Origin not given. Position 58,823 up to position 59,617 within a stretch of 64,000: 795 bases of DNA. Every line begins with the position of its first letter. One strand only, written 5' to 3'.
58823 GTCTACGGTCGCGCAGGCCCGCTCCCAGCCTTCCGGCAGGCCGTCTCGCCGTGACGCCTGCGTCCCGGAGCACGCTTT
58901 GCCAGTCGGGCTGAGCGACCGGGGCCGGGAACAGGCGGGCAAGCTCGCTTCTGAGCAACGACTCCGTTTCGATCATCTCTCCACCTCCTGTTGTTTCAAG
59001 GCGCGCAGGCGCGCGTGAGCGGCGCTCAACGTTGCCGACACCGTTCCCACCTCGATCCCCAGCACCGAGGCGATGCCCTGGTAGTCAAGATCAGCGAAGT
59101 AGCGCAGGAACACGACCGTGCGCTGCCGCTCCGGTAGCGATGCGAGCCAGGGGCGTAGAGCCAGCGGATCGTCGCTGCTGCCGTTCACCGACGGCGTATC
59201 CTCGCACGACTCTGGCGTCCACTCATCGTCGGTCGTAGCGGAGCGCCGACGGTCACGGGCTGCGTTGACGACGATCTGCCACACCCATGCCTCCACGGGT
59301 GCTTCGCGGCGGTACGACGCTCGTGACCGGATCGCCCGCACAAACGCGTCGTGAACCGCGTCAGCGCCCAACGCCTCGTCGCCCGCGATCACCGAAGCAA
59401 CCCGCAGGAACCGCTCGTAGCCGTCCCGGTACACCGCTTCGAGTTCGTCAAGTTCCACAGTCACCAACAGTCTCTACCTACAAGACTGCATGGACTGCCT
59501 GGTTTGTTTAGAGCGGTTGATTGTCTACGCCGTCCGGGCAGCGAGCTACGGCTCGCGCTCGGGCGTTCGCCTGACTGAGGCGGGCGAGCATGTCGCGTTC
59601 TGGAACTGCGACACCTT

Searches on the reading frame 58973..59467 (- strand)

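Call 14: search_protein_families(library=pfam, max_evalue=0.01, proteins=[window:58973-59467:-])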
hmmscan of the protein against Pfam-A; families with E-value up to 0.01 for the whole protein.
window:58973-59467:- (164 aa): 4 families
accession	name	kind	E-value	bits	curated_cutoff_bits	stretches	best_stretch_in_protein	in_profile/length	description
PF08281.18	Sigma70_r4_2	-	5.1e-12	45.7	25.7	1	108-153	8-53/54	Sigma-70, region 4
PF04545.22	Sigma70_r4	-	1.1e-10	41.3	24.1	1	107-156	1-50/50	Sigma-70, region 4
PF04542.20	Sigma70_r2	-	5.2e-09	36.2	24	1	17-77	6-68/71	Sigma-70 region 2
PF07638.17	Sigma70_ECF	-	0.0044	17.4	21.1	0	64-155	85-180/185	ECF sigma factor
